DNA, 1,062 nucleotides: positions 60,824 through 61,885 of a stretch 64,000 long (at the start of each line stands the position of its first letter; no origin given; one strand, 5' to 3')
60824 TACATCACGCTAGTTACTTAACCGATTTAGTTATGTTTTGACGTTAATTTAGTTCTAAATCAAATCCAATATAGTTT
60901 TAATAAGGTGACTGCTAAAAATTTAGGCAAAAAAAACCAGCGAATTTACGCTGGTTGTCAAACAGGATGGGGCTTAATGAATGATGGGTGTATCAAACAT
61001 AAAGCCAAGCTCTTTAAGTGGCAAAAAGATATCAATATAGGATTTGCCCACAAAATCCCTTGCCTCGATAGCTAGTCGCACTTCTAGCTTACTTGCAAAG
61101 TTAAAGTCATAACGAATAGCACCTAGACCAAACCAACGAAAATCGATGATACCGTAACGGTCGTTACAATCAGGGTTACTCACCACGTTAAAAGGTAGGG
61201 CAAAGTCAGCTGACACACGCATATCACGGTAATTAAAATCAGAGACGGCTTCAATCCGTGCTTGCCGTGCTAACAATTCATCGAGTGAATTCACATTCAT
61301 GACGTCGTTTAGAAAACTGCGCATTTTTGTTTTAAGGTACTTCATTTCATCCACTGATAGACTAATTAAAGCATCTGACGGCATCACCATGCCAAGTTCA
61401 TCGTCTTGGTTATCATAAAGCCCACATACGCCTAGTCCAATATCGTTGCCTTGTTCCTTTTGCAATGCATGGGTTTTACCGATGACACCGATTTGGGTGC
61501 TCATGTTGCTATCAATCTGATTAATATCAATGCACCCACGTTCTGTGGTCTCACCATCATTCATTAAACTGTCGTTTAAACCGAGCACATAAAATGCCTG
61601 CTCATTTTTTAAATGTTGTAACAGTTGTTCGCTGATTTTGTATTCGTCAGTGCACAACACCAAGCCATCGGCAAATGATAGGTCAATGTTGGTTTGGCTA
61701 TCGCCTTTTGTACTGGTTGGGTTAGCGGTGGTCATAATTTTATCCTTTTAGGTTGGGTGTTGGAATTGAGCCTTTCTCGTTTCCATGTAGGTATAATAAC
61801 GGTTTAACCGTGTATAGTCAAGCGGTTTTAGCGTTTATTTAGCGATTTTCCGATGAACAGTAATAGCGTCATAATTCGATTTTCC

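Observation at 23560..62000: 38-kb array of about 47 co-oriented genes, each an insulated unit behind a near-identical 200-300 bp promoter/leader module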

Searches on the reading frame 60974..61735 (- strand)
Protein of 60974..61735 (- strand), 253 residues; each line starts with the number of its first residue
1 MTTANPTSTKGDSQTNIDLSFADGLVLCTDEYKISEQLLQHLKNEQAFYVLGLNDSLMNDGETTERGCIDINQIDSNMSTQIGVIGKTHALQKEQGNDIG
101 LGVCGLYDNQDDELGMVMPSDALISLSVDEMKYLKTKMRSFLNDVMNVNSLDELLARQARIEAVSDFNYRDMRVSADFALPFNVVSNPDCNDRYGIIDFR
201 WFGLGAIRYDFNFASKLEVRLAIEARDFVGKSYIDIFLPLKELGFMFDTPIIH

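Call 13: search_protein_families(library=pfam, max_evalue=0.01, proteins=[window:60974-61735:-])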
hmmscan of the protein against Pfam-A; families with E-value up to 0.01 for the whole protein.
window:60974-61735:- (253 aa): 0 families

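Call 48: search_protein_families(library=phrogs, alignment_id=A3, max_evalue=0.001)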
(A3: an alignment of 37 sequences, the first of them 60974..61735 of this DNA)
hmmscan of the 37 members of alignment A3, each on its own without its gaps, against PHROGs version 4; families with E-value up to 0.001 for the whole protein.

A. member 1, window:60974-61735:- (253 aa): 0 families

B. families by the number of members that match (of 37 scanned): 12 families
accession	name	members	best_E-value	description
phrog_37844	-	2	2.5e-22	-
phrog_6186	-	2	9.3e-14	-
phrog_6160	-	1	5.3e-53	-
phrog_21047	-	1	1e-25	-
phrog_5203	-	1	2e-11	-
phrog_14658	-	1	1.7e-08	-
phrog_8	-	1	2e-06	transcriptional regulator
phrog_3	-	1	3e-06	transcriptional repressor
phrog_17822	-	1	1.4e-05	-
phrog_4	-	1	5.6e-05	transcriptional repressor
phrog_30009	-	1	0.00024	-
phrog_2806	-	1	0.00026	-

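Call 49: search_protein_families(library=ncbifam, alignment_id=A3, max_evalue=0.001)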
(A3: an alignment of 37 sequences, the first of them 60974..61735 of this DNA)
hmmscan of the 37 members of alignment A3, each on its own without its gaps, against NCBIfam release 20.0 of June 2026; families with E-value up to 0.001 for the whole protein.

A. member 1, window:60974-61735:- (253 aa): 0 families

B. families by the number of members that match (of 37 scanned): 1 family
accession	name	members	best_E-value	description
NF047948.1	male_kill_WMK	1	1.7e-05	WO male-killing family protein Wmk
